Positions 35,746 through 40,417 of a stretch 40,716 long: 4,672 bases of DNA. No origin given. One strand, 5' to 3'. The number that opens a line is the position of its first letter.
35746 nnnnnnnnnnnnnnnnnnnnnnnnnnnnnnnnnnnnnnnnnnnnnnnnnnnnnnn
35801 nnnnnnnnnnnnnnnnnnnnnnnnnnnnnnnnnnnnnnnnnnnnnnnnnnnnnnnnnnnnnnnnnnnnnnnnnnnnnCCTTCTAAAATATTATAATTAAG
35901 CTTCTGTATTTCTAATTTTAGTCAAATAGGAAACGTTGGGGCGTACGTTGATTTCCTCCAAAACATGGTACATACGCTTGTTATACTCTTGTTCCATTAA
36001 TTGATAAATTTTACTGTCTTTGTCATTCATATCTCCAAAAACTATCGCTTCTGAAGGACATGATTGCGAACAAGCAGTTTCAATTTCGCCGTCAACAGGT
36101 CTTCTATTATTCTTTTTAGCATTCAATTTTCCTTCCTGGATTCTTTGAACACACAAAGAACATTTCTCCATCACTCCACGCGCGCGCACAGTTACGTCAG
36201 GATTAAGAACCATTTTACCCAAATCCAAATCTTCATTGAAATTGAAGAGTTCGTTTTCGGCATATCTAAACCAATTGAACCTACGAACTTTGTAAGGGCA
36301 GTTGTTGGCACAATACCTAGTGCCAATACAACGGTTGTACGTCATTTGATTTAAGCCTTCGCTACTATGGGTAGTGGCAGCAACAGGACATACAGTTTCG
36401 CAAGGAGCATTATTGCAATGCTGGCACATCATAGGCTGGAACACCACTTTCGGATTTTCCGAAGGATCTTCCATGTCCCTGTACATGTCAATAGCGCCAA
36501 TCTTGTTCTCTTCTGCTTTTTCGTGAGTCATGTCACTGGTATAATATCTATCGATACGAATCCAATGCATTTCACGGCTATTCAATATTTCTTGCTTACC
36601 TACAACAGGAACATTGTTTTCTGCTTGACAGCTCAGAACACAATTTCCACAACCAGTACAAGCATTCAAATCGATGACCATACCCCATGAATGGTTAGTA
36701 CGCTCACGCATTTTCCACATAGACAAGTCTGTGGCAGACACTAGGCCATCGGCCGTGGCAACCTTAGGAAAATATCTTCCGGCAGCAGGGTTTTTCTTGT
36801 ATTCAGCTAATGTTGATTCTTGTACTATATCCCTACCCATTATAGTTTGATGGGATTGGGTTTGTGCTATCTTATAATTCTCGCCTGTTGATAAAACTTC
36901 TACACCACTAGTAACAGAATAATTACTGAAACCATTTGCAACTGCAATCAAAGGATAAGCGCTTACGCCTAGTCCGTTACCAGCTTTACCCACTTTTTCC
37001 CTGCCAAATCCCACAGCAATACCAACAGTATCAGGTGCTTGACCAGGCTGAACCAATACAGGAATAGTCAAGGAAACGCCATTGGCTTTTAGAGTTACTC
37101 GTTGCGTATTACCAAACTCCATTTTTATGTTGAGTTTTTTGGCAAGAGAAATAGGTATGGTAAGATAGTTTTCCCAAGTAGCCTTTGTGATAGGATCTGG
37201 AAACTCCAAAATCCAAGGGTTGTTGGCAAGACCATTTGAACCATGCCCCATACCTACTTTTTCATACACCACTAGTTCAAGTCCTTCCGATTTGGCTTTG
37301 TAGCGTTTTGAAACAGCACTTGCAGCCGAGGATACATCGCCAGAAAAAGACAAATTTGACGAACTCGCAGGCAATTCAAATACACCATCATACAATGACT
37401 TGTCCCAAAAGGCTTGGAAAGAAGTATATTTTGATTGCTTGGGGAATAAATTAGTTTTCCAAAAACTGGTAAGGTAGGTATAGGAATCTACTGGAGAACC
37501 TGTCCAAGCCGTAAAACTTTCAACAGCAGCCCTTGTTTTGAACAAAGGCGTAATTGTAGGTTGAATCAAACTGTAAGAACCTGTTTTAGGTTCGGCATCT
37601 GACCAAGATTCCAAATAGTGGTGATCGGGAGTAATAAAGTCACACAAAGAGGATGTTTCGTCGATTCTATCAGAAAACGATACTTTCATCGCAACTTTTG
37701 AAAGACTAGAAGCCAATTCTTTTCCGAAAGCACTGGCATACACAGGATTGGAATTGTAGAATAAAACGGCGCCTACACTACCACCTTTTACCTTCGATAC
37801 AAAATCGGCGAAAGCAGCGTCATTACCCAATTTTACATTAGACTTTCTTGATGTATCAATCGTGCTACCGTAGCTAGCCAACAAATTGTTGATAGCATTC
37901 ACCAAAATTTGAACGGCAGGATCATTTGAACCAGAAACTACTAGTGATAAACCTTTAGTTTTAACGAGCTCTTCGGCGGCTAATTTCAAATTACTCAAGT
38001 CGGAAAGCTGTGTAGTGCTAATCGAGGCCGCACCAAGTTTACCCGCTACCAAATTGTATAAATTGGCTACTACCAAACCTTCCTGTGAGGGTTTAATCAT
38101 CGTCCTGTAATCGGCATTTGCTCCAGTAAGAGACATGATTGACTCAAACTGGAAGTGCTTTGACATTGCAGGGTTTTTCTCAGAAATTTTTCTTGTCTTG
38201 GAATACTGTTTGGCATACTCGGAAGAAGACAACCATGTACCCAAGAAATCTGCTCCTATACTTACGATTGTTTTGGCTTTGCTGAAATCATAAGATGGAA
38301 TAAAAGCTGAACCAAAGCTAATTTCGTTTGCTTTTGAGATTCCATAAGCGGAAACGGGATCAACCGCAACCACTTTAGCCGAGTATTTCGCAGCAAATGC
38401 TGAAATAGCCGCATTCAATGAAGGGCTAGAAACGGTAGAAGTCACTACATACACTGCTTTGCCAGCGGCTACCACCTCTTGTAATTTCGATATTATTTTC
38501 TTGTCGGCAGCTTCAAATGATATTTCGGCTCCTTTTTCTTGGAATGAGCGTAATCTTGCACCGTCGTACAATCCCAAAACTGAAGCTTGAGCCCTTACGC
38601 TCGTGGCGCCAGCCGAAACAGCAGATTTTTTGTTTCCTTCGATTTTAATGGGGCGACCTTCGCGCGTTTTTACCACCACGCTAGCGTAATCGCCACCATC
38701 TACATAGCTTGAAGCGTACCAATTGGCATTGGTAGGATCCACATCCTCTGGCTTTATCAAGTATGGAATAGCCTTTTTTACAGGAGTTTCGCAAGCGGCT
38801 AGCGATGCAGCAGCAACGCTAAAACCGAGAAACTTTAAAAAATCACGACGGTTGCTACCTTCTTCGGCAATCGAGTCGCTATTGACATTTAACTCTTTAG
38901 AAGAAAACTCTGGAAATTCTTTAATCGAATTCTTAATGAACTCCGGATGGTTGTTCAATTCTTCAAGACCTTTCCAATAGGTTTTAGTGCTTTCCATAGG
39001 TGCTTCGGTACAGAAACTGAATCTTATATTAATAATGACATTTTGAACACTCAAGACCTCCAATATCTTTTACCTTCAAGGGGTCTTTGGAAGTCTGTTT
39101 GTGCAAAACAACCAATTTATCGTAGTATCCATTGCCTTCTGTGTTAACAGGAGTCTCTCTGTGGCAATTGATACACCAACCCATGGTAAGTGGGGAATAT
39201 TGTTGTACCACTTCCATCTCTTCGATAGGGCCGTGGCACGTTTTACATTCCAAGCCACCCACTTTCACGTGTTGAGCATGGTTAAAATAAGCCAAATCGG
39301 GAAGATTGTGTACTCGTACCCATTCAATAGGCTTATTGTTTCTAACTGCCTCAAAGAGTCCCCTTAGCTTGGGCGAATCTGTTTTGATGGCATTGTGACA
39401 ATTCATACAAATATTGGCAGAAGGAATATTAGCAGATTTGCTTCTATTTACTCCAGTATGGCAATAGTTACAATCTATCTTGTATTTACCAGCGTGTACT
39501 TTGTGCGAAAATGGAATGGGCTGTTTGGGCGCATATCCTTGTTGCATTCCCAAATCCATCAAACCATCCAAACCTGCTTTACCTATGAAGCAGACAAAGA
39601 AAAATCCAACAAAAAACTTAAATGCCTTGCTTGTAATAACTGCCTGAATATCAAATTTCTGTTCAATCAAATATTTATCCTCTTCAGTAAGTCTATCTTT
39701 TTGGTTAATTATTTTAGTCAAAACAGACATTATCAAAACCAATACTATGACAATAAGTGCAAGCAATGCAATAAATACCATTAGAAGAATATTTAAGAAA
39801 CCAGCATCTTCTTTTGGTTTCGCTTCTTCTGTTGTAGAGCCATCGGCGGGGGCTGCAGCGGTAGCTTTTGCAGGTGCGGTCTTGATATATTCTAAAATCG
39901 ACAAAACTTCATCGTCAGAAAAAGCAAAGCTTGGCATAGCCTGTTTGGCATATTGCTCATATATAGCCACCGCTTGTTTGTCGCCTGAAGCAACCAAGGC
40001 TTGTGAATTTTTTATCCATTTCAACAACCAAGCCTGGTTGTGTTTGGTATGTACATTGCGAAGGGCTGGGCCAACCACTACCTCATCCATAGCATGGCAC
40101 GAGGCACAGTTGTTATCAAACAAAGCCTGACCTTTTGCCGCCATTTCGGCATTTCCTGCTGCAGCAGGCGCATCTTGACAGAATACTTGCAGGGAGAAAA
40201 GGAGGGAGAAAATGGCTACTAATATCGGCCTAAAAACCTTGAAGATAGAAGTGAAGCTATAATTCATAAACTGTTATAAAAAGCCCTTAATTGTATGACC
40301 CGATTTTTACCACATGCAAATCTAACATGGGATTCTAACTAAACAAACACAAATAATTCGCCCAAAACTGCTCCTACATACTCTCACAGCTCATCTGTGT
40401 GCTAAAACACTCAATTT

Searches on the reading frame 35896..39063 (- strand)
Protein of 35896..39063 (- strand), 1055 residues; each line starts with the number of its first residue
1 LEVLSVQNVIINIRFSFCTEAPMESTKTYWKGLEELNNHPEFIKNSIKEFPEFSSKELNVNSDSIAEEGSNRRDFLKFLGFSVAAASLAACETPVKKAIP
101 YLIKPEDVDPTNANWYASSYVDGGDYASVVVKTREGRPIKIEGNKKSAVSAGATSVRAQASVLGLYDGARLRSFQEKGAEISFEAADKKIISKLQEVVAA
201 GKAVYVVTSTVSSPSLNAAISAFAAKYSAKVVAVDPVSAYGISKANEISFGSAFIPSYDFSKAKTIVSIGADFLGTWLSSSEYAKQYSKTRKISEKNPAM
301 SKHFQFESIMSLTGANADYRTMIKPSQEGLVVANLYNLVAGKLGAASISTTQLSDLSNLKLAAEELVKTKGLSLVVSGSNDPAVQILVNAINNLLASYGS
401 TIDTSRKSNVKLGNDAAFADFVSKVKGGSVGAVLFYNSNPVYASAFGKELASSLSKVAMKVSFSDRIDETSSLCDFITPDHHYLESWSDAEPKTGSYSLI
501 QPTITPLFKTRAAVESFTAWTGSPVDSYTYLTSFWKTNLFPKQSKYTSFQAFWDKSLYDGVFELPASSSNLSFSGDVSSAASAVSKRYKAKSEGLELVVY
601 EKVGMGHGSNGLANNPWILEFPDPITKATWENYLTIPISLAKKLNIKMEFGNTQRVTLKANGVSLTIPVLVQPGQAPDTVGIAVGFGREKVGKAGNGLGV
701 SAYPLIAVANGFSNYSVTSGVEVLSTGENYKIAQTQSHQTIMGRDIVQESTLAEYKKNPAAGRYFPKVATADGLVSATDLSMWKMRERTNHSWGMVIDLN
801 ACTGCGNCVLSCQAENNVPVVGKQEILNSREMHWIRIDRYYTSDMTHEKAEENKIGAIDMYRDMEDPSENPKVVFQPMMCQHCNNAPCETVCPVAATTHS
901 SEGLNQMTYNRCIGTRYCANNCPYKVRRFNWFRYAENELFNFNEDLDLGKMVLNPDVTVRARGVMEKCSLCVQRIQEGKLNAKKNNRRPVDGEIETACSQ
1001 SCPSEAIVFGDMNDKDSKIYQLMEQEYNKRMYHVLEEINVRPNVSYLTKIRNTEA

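Call 38: search_protein_families(library=pfam, proteins=[window:35896-39063:-], max_evalue=0.001)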
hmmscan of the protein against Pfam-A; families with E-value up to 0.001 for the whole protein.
window:35896-39063:- (1055 aa): 7 families
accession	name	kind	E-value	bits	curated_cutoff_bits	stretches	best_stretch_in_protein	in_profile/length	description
PF12838.12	Fer4_7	-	1.1e-14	55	27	1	802-896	2-52/52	4Fe-4S dicluster domain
PF13247.11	Fer4_11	-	1.2e-11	45.1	26.2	1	873-931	3-63/100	4Fe-4S dicluster domain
PF13237.11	Fer4_10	-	5.5e-10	39.5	25.5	0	795-819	2-22/53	4Fe-4S dicluster domain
PF13183.11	Fer4_8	-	1.5e-07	32.2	27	1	799-894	2-66/68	4Fe-4S dicluster domain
PF12837.12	Fer4_6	-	6.9e-06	26.2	25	0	796-812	3-19/24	4Fe-4S binding domain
PF25160.1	LdpA_Fe-S-bd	-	1.1e-05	25.5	27.6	0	885-925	6-41/49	LdpA Fe-S cluster-binding domain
PF12797.12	Fer4_2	-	5.5e-05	23.3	24.5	1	793-813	1-21/22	4Fe-4S binding domain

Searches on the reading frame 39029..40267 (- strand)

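Call 38: search_protein_families(library=pfam, proteins=[window:39029-40267:-], max_evalue=0.001)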
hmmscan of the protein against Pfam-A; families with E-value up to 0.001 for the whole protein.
window:39029-40267:- (412 aa): 7 families
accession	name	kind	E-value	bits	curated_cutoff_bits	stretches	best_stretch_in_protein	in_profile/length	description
PF14522.11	Cytochrome_C7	-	1.2e-13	51.1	24.8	2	253-297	3-54/67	Cytochrome c7 and related cytochrome c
PF00034.26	Cytochrom_C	-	1.9e-12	48.7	21.3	1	43-131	1-89/90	Cytochrome c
PF02085.21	Cytochrom_CIII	-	5.5e-11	43.2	22.9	2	246-310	16-71/101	Class III cytochrome C family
PF14537.11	Cytochrom_c3_2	-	2.8e-09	37.8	25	1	337-411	5-64/79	Cytochrome c3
PF13442.11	Cytochrome_CBB3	-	9.8e-08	32.7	27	1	43-128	3-68/68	Cytochrome C oxidase, cbb3-type, subunit III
PF22113.1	Mtrc-MtrF_II-IV_dom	-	1.8e-06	28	30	1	265-411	8-163/176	Outer membrane cytochrome MtrC/MtrF-like, domains II/IV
PF09699.15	Paired_CXXCH_1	-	0.00065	19.8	20.6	0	334-372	2-39/41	Doubled CXXCH motif (Paired_CXXCH_1)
